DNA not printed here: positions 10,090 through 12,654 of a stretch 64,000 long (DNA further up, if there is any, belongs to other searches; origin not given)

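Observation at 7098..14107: Candidate undescribed signalling module: Crp/Fnr, three lone receivers, output-less GAF/PAS sensor and degenerate hybrid kinase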

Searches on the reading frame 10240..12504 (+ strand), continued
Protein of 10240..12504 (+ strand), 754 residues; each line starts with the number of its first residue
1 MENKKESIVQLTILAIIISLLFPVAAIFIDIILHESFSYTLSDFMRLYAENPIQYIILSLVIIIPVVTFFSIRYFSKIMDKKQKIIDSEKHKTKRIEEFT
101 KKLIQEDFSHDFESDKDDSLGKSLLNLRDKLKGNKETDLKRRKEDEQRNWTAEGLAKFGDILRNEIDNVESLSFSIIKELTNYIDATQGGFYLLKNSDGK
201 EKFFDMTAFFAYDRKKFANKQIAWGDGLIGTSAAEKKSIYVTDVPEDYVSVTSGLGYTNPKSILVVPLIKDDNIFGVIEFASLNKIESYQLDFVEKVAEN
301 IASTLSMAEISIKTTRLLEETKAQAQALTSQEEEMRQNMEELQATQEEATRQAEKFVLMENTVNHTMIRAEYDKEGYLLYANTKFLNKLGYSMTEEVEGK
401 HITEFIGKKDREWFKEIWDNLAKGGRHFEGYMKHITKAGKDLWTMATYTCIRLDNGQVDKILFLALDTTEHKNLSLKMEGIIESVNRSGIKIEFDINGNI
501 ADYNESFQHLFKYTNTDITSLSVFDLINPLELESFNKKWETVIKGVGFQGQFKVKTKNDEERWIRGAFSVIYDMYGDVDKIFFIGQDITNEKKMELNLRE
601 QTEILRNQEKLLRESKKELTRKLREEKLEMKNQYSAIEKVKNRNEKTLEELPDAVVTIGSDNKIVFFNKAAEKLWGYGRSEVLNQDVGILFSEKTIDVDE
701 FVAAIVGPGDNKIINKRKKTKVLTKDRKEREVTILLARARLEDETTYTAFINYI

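Call 25: search_protein_families(library=pfam, proteins=[L009:2596-3987:+, L009:3990-5306:+, L009:5325-6074:+, L009:6089-7309:+, L009:7504-8601:+, L009:8598-9311:+, L009:13917-14462:-], max_evalue=0.001)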
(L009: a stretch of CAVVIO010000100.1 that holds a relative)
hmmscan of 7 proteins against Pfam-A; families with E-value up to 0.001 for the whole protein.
L009:2596-3987:+ (463 aa): 1 family
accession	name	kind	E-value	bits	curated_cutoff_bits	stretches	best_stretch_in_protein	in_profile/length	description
PF02321.23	OEP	-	3.4e-59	200.2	22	2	272-457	6-186/187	Outer membrane efflux protein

L009:3990-5306:+ (438 aa): 3 families
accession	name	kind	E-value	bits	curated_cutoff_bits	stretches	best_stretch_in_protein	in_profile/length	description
PF16576.10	HlyD_D23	-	8.2e-27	94.3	30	1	52-287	2-214/214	Barrel-sandwich domain of CusB or HlyD membrane-fusion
PF13437.12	HlyD_3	-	8.4e-17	62.3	22.2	1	178-284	2-106/106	HlyD family secretion protein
PF13533.13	Biotin_lipoyl_2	-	7.9e-06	26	29.8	1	72-99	5-32/32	Biotin-lipoyl like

L009:5325-6074:+ (249 aa): 4 families
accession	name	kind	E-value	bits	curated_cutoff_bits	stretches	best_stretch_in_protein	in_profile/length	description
PF00005.33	ABC_tran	-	1.4e-32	113.6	25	1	25-174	1-136/137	ABC transporter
PF02463.25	SMC_N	-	3.2e-05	23.9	40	1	35-209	24-202/220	RecF/RecN/SMC N terminal domain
PF13304.12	AAA_21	-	0.00049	20.7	27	0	37-78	1-55/304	AAA domain, putative AbiEii toxin, Type IV TA system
PF13555.12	AAA_29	-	0.00086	19.5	27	0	28-52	15-39/61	P-loop containing region of AAA domain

L009:6089-7309:+ (406 aa): 2 families
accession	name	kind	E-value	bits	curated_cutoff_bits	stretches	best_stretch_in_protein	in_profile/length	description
PF12704.14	MacB_PCD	-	1.5e-52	179.3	27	1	22-245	2-206/207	MacB-like periplasmic core domain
PF02687.27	FtsX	-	2.7e-21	76.3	25.5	1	286-399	2-120/120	FtsX-like permease C-terminal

L009:7504-8601:+ (365 aa): 1 family
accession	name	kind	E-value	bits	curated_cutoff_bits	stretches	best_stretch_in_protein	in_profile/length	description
PF06580.19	His_kinase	-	5.9e-24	84.6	25.2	1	172-249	2-80/81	Histidine kinase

L009:8598-9311:+ (237 aa): 2 families
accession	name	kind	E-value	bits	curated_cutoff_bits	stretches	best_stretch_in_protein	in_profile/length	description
PF04397.21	LytTR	-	5.3e-21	75.1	22.6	1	141-232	2-97/98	LytTr DNA-binding domain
PF00072.30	Response_reg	-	2.7e-19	69.8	30.2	1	6-110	3-110/111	Response regulator receiver domain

L009:13917-14462:- (181 aa): 3 families
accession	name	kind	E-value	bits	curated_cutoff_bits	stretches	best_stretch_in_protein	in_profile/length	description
PF00255.25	GSHPx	-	4.7e-40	136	27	1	25-131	1-107/108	Glutathione peroxidase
PF08534.16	Redoxin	-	2.2e-07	31.2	26.6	1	23-116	4-93/148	Redoxin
PF00578.27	AhpC-TSA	-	2.9e-06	27.7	26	1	25-116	5-89/124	AhpC/TSA family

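Call 29: search_protein_families(library=pfam, proteins=[L018:4741-6003:+, L027:5136-7157:+, L027:2559-4583:+, L027:12324-14786:+, L018:12356-13798:+, L018:228-1376:+], max_evalue=0.001)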
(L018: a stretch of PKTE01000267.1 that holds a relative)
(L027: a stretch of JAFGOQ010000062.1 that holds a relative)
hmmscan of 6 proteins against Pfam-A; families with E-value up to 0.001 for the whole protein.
L018:4741-6003:+ (420 aa): 1 family
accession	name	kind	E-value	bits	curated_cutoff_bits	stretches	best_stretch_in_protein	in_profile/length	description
PF13609.12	Porin_4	-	0.00051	20.4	27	1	78-202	43-179/310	Gram-negative porin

L027:5136-7157:+ (673 aa): 1 family
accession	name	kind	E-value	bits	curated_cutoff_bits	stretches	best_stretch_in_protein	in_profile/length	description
PF00015.26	MCPsignal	-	3.7e-30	105.5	34.6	1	435-596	7-168/172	Methyl-accepting chemotaxis protein (MCP) signalling domain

L027:2559-4583:+ (674 aa): 4 families
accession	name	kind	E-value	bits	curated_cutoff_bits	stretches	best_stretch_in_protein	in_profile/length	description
PF02518.31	HATPase_c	-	4.1e-19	69.5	26.4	1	395-533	3-110/111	Histidine kinase-, DNA gyrase B-, and HSP90-like ATPase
PF01584.24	CheW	-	8.6e-19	68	23.5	1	539-665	2-136/138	CheW-like domain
PF01627.28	Hpt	-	3e-11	43.8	24.6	1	4-86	1-72/84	Hpt domain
PF02895.20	H-kinase_dim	-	1.5e-08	35.4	23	1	290-345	3-65/68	Signal transducing histidine kinase, homodimeric domain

L027:12324-14786:+ (820 aa): 3 families
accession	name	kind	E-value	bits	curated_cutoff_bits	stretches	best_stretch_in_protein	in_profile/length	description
PF13715.12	CarbopepD_reg_2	-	1.1e-13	51.4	32.2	1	27-115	1-88/88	CarboxypepD_reg-like domain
PF07715.20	Plug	-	4.7e-07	30.7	23.9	1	140-219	23-101/107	TonB-dependent Receptor Plug Domain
PF13620.12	CarboxypepD_reg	-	8.7e-07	29.6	32.3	1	27-93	2-72/82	Carboxypeptidase regulatory-like domain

L018:12356-13798:+ (480 aa): 0 families

L018:228-1376:+ (382 aa): 0 families

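Call 30: search_solved_structures(query=L002:1256-3067:+, max_evalue=10)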
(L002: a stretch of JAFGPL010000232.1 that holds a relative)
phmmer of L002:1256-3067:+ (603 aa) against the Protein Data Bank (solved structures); distinct sequences matched with E-value up to 10: 0.

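Call 32: find_encoding_contigs(protein=P0002, flank=10000, max_places=3)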
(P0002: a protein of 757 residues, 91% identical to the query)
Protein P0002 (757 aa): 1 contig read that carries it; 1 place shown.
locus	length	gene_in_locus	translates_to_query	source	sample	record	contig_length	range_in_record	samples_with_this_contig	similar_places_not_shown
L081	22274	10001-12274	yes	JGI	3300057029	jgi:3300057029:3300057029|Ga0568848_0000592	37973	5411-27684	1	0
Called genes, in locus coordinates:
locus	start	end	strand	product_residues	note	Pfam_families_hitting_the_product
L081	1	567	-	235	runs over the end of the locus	PF00106:adh_short, PF08659:KR, PF13561:adh_short_C2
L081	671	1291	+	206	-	-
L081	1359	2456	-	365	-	PF20230:DUF6588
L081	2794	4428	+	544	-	PF04616:Glyco_hydro_43, PF17851:GH43_C2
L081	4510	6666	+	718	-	PF08757:CotH, PF18962:Por_Secre_tail (weak)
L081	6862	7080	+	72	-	-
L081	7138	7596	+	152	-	PF13185:GAF_2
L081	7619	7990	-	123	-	PF00072:Response_reg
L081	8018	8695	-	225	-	PF00027:cNMP_binding, PF13545:HTH_Crp_2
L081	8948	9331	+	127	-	PF00072:Response_reg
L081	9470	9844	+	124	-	PF00072:Response_reg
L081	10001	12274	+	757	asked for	PF01590:GAF (weak), PF13185:GAF_2, PF08447:PAS_3, PF08448:PAS_4 (weak), PF13426:PAS_9, PF08448:PAS_4 (weak), PF13426:PAS_9 (weak), PF08447:PAS_3 (weak), +2 more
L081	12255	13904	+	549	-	PF00512:HisKA, PF02518:HATPase_c, PF00072:Response_reg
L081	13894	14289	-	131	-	PF10861:DUF2784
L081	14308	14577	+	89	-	PF00708:Acylphosphatase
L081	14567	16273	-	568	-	PF02554:CstA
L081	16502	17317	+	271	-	PF00582:Usp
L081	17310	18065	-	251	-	PF13432:TPR_16 (weak), PF00515:TPR_1, PF07719:TPR_2 (weak), PF13414:TPR_11 (weak)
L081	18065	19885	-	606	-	PF13584:BatD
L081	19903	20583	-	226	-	-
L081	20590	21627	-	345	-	PF07584:BatA, PF00092:VWA, PF13519:VWA_2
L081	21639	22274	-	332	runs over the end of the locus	PF07584:BatA, PF00092:VWA, PF13519:VWA_2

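Call 33: find_encoding_contigs(protein=P0005, flank=10000, max_places=3)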
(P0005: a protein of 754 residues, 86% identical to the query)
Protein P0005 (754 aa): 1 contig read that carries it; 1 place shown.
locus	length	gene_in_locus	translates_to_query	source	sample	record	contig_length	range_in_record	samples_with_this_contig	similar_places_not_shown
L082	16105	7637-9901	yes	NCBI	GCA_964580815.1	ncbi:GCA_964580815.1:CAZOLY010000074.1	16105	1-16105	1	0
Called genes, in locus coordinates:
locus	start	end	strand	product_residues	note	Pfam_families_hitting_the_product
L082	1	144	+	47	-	?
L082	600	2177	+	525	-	PF04616:Glyco_hydro_43, PF17851:GH43_C2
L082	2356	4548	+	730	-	PF08757:CotH, PF18962:Por_Secre_tail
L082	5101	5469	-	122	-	PF00072:Response_reg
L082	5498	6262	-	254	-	PF00027:cNMP_binding, PF13545:HTH_Crp_2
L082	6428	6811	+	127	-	PF00072:Response_reg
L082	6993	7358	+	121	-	PF00072:Response_reg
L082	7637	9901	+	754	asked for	PF00989:PAS (faint), PF01590:GAF (weak), PF13185:GAF_2, PF13188:PAS_8 (faint), PF13426:PAS_9, PF08447:PAS_3 (weak), PF08448:PAS_4 (weak), PF08447:PAS_3 (weak)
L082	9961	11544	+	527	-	PF00512:HisKA, PF02518:HATPase_c, PF00072:Response_reg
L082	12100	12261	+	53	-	PF00708:Acylphosphatase (weak)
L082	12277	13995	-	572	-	PF02554:CstA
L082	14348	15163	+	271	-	PF00582:Usp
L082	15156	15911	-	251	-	PF00515:TPR_1 (weak), PF07719:TPR_2 (weak)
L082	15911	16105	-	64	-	?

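Call 44: find_encoding_contigs(protein=window:10240-12504:+, flank=10000, max_places=4)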
Protein window:10240-12504:+ (754 aa): no gene with exactly this product is on record in the collection.

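Call 52: find_encoding_contigs(protein=P0025, flank=10000, max_places=1)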
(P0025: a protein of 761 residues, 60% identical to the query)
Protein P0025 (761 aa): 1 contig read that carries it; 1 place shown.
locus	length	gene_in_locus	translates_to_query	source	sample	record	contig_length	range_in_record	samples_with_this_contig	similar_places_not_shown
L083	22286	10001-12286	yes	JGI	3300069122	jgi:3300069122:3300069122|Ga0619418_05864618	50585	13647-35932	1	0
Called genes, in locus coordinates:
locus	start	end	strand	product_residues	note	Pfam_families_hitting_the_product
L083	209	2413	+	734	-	PF16314:DUF4954, PF25084:LbH_EIF2B (faint), PF25087:GMPPB_C (faint)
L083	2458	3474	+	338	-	PF01380:SIS (faint)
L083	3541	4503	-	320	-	PF02540:NAD_synthase (faint), PF01171:ATP_bind_3 (weak), PF00958:GMP_synt_C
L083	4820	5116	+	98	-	-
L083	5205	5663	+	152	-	PF01590:GAF (weak), PF13185:GAF_2 (weak)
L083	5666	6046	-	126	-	PF00072:Response_reg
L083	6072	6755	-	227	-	PF00027:cNMP_binding, PF13545:HTH_Crp_2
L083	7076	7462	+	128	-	PF00072:Response_reg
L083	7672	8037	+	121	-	PF00072:Response_reg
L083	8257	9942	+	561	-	-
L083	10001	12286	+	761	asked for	PF01590:GAF (weak), PF13185:GAF_2, PF00989:PAS (faint), PF08447:PAS_3 (faint), PF08448:PAS_4 (faint), PF13188:PAS_8 (faint), PF13426:PAS_9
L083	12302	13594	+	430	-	PF00512:HisKA, PF02518:HATPase_c, PF00072:Response_reg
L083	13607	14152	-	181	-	PF08534:Redoxin (faint), PF00255:GSHPx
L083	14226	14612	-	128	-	PF10861:DUF2784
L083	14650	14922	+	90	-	PF00708:Acylphosphatase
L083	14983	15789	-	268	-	PF13181:TPR_8 (faint), PF13414:TPR_11 (weak), PF13432:TPR_16 (weak), PF00515:TPR_1 (weak), PF07719:TPR_2 (weak), PF08239:SH3_3 (weak)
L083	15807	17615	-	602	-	PF13584:BatD, PF17973:bMG10 (faint), PF13584:BatD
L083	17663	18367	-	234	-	PF13432:TPR_16 (weak), PF24575:TPR_Slam (faint), PF14559:TPR_19 (faint), PF00515:TPR_1 (weak), PF07719:TPR_2 (weak), PF13414:TPR_11 (weak)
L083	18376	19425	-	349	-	PF07584:BatA (weak), PF00092:VWA, PF06707:DUF1194 (faint), PF13519:VWA_2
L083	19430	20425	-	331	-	PF07584:BatA, PF00092:VWA, PF13519:VWA_2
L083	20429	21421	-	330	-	-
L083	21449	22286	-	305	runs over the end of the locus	PF01882:DUF58, PF13519:VWA_2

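Call 53: find_encoding_contigs(protein=P0074, flank=10000, max_places=1)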
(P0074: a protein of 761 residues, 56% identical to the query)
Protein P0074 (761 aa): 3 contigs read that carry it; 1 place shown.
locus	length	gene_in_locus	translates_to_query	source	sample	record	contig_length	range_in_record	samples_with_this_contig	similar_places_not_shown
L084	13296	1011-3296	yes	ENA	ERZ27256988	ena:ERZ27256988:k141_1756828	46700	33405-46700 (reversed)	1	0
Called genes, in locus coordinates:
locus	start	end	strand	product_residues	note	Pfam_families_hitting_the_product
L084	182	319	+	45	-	-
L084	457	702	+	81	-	-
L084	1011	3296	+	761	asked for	PF01590:GAF (weak), PF13185:GAF_2, PF08447:PAS_3, PF08448:PAS_4, PF13188:PAS_8 (faint), PF13426:PAS_9, PF00989:PAS (weak), PF13426:PAS_9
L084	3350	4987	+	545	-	PF00512:HisKA, PF02518:HATPase_c, PF00072:Response_reg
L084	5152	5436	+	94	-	PF00708:Acylphosphatase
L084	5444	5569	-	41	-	-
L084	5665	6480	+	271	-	PF00582:Usp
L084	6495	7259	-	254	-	PF13414:TPR_11 (faint), PF13432:TPR_16 (weak), PF13424:TPR_12 (weak), PF14559:TPR_19 (faint), PF00515:TPR_1, PF07719:TPR_2, PF08239:SH3_3 (weak)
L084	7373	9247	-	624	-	PF13584:BatD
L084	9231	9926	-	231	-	PF13414:TPR_11, PF13432:TPR_16 (weak), PF12895:ANAPC3 (weak), PF14559:TPR_19 (weak), PF13424:TPR_12 (weak), PF00515:TPR_1, PF07719:TPR_2, PF13181:TPR_8, +2 more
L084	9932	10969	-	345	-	PF00092:VWA, PF06707:DUF1194 (faint), PF13519:VWA_2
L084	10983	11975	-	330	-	PF07584:BatA, PF00092:VWA, PF13519:VWA_2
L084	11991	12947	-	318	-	-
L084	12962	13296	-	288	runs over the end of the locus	PF01882:DUF58, PF13519:VWA_2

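Call 54: find_encoding_contigs(protein=P0059, flank=10000, max_places=1)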
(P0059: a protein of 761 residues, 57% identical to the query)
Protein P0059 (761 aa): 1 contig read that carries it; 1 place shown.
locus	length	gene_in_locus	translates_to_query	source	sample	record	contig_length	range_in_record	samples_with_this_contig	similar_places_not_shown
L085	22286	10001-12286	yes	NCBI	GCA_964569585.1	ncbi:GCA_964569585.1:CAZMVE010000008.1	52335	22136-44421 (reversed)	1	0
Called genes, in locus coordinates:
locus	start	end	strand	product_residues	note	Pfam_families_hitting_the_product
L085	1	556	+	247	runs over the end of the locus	PF00205:TPP_enzyme_M (faint), PF02146:SIR2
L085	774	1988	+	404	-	PF00871:Acetate_kinase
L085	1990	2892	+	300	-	PF01515:PTA_PTB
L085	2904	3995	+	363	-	PF00871:Acetate_kinase, PF00480:ROK (weak)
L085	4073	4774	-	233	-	PF00106:adh_short, PF01370:Epimerase (weak), PF13561:adh_short_C2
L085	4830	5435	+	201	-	-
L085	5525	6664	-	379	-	PF20230:DUF6588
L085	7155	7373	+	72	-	-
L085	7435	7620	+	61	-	-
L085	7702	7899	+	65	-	-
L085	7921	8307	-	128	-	PF00072:Response_reg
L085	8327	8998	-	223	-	PF00027:cNMP_binding, PF13545:HTH_Crp_2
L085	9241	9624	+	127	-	PF20161:VpsR (weak), PF00072:Response_reg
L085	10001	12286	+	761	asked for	PF01590:GAF (weak), PF13185:GAF_2, PF00989:PAS (faint), PF13188:PAS_8 (faint), PF08447:PAS_3 (faint), PF08448:PAS_4 (faint), PF13426:PAS_9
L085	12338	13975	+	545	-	PF00512:HisKA, PF02518:HATPase_c, PF00072:Response_reg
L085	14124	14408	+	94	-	PF00708:Acylphosphatase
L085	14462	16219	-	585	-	PF02554:CstA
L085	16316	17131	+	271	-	PF00582:Usp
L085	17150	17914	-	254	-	PF00515:TPR_1 (weak), PF07719:TPR_2 (weak), PF08239:SH3_3 (weak)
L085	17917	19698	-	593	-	PF13584:BatD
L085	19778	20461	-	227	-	PF13414:TPR_11 (weak), PF13432:TPR_16, PF12895:ANAPC3 (weak), PF13424:TPR_12, PF00515:TPR_1, PF07719:TPR_2, PF13181:TPR_8, PF13414:TPR_11, +6 more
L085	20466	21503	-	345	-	PF00092:VWA, PF06707:DUF1194 (faint), PF13519:VWA_2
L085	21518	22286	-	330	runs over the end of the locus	PF07584:BatA, PF00092:VWA, PF13519:VWA_2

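Call 57: search_solved_structures(query=L007:6304-7164:+, max_evalue=0.00001, show_alignments=2)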
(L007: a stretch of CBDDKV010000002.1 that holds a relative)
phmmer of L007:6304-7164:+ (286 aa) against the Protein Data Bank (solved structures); distinct sequences matched with E-value up to 0.00001: 6.
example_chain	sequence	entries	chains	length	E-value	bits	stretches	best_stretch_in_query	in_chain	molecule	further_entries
1bc5_A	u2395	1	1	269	8.4e-42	146.7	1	17-271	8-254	CHEMOTAXIS RECEPTOR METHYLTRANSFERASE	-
1af7_A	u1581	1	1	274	8.4e-42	146.7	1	17-271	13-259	CHEMOTAXIS RECEPTOR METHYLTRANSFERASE CHER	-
5y4r_A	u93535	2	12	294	2.2e-32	115.9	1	11-271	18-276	Chemotaxis protein methyltransferase 1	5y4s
5xly_A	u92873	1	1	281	5.4e-32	114.6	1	21-271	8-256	Chemotaxis protein methyltransferase 1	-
5xlx_A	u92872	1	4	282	5.5e-32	114.6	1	21-271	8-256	Chemotaxis protein methyltransferase 1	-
5ftw_A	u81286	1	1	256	3.8e-31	111.8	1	39-269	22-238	CHEMOTAXIS PROTEIN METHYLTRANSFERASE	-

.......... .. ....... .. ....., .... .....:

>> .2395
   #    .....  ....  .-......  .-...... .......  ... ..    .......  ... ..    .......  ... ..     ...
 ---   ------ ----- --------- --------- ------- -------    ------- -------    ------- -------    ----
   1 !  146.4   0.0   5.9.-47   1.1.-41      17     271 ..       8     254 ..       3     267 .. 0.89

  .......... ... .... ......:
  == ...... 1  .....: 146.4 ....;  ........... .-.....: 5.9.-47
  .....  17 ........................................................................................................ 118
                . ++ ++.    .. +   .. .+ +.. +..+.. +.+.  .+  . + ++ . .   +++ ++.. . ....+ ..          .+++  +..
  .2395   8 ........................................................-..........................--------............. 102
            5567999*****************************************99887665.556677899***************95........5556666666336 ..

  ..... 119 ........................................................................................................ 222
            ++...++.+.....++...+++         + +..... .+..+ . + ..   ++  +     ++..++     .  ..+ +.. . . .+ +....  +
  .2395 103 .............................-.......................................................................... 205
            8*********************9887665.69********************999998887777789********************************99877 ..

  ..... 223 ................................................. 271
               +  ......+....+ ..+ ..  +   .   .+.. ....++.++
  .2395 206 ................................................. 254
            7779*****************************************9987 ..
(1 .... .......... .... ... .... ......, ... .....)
